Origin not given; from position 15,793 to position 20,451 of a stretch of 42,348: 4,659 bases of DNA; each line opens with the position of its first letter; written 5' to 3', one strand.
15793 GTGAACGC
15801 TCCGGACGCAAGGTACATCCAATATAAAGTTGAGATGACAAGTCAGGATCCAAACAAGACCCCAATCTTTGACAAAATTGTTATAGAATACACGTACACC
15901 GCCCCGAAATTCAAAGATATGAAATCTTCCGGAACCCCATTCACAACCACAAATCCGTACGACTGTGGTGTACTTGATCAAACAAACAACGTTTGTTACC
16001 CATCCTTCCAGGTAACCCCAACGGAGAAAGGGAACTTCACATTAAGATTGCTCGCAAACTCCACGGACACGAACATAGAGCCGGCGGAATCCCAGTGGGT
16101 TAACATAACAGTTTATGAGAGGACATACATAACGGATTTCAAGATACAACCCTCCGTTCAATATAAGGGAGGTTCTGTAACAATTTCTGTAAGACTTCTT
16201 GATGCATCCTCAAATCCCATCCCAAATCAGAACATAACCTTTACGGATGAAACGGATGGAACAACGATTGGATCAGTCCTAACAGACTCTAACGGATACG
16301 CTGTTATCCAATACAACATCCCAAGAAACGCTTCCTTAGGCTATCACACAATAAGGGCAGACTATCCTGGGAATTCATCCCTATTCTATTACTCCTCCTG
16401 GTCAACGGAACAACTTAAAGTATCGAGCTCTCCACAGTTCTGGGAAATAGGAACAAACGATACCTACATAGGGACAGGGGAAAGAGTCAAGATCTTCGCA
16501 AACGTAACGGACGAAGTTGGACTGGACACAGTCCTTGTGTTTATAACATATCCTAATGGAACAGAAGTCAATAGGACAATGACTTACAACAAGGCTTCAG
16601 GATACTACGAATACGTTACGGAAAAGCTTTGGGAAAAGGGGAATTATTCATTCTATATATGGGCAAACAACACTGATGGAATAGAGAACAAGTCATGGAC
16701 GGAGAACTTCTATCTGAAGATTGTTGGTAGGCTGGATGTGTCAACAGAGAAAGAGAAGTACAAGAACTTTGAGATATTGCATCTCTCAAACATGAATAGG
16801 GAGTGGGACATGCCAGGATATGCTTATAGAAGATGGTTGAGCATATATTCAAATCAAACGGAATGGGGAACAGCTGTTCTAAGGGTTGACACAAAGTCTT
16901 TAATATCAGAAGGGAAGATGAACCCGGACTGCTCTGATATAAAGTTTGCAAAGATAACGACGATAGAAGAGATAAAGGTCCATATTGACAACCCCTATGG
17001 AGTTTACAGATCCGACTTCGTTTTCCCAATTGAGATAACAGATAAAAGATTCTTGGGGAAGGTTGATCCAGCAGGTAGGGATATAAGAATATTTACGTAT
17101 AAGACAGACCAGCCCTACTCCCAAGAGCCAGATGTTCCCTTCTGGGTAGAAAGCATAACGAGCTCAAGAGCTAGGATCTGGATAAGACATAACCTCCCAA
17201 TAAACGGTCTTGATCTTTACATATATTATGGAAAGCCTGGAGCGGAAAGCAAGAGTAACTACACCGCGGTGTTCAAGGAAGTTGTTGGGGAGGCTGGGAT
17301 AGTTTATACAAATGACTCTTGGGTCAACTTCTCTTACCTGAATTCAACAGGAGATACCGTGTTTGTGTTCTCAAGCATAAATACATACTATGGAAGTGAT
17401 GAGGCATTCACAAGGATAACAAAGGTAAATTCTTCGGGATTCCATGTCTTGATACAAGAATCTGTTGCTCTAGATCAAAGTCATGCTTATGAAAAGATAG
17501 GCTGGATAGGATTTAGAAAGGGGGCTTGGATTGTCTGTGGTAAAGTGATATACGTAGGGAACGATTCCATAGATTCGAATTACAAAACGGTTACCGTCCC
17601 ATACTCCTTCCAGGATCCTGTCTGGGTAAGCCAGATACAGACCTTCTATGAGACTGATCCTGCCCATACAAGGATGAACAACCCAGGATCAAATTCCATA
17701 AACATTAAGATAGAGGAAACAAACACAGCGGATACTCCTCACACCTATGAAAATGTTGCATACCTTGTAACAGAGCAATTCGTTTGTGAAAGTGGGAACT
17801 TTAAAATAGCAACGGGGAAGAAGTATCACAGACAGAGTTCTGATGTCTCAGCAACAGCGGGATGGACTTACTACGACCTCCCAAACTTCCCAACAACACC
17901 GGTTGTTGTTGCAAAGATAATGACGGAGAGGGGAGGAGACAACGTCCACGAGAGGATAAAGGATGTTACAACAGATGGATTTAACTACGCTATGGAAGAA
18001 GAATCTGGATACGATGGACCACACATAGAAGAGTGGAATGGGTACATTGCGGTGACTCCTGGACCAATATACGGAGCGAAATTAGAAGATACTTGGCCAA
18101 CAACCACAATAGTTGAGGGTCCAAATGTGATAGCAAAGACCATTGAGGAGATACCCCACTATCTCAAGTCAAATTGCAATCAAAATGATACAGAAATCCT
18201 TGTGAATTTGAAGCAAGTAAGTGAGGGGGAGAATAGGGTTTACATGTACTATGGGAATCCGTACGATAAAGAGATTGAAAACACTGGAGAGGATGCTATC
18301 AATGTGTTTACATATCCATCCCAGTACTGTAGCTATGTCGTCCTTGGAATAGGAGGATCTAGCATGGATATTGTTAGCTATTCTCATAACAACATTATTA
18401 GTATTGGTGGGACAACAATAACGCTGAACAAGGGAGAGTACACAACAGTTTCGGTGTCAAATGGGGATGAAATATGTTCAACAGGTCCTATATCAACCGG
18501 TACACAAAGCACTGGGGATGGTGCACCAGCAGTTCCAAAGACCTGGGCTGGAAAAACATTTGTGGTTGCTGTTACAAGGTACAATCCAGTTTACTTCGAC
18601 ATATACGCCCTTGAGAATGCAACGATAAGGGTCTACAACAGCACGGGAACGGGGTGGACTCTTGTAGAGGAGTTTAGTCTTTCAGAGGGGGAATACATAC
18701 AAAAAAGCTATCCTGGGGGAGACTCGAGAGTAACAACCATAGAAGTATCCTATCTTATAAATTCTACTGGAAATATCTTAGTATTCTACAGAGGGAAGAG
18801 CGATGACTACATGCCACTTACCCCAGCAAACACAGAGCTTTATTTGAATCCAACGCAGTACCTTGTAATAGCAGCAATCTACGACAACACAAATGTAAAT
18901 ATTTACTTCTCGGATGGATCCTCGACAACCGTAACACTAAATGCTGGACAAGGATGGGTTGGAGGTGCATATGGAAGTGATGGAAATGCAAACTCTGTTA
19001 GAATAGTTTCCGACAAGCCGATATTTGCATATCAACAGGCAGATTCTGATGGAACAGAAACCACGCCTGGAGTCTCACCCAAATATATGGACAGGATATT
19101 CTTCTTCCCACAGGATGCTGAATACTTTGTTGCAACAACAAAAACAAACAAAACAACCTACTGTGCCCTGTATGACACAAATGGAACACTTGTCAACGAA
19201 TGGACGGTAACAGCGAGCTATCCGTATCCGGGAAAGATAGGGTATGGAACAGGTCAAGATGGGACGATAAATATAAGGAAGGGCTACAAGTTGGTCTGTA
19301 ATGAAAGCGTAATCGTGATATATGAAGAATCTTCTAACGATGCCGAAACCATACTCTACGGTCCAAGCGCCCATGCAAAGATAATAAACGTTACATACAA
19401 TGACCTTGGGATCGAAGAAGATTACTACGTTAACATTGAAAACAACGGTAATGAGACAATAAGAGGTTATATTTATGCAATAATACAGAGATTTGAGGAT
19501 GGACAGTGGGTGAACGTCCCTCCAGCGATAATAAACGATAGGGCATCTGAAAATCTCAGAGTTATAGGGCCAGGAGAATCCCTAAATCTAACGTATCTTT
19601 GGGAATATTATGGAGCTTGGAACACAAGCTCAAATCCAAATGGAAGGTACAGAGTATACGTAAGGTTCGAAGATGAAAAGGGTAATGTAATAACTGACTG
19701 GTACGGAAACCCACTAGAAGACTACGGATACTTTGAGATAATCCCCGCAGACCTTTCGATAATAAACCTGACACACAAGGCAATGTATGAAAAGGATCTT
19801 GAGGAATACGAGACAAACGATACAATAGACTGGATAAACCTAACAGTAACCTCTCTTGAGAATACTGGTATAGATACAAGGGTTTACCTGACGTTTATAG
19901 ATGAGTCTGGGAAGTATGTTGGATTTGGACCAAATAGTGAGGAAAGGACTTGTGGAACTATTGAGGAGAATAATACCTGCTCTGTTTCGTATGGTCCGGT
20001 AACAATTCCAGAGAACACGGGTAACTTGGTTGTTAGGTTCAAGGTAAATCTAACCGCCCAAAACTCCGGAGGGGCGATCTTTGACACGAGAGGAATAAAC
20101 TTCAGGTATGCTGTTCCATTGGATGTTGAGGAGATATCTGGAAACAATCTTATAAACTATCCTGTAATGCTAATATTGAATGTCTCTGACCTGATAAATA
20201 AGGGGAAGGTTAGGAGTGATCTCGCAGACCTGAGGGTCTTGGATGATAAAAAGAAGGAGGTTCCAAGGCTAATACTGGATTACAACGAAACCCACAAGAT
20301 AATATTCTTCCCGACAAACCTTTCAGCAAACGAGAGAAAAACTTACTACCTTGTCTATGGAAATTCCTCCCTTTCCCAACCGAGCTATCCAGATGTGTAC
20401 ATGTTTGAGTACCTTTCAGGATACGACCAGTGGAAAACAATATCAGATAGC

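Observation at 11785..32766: Single 21-kb ORF encoding a ~7,000-aa surface protein in a compact thermophile-type archaeal genome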

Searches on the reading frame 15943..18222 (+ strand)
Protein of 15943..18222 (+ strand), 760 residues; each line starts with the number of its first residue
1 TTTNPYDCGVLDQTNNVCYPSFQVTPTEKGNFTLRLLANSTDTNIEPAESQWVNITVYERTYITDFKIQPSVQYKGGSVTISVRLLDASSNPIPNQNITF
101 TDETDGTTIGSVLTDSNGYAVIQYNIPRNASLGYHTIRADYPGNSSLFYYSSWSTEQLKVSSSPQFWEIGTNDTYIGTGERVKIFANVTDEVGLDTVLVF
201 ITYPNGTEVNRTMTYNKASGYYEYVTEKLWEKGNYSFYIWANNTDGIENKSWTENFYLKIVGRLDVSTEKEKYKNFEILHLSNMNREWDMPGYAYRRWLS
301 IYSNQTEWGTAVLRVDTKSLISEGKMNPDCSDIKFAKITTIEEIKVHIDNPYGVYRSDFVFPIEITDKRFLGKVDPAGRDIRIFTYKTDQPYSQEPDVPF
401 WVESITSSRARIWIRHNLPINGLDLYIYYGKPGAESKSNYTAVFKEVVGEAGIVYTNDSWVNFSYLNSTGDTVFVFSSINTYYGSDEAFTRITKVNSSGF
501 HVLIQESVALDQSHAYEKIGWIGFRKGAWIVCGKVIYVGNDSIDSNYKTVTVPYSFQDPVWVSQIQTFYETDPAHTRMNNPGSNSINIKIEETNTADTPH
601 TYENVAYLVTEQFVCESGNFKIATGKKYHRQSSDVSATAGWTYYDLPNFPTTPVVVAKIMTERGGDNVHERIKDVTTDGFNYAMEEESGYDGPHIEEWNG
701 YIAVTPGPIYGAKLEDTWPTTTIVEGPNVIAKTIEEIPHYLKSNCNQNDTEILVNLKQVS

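Call 40: search_protein_families(library=pfam, proteins=[window:15943-18222:+], max_evalue=0.001)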
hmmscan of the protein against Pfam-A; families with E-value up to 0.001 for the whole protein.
window:15943-18222:+ (760 aa): 4 families
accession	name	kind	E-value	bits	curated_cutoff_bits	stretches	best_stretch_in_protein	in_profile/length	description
PF10102.14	DUF2341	-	3e-08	34.4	23.4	1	379-445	3-66/84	Domain of unknown function (DUF2341)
PF02369.22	Big_1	-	1.8e-06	28.4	34.9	1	78-125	18-67/93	Bacterial Ig-like domain (group 1)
PF13620.12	CarboxypepD_reg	-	9e-05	23.2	32.3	1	80-144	1-59/82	Carboxypeptidase regulatory-like domain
PF01835.25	MG2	-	0.00072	20.3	32.8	0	78-146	16-88/96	MG2 domain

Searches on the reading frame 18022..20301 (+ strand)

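Call 40: search_protein_families(library=pfam, proteins=[window:18022-20301:+], max_evalue=0.001)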
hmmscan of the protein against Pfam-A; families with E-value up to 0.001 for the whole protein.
window:18022-20301:+ (760 aa): 1 family
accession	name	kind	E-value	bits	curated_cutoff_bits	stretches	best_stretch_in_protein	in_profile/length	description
PF20251.4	Big_14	-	5.2e-05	23.6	27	1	468-550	21-95/104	Bacterial Ig-like domain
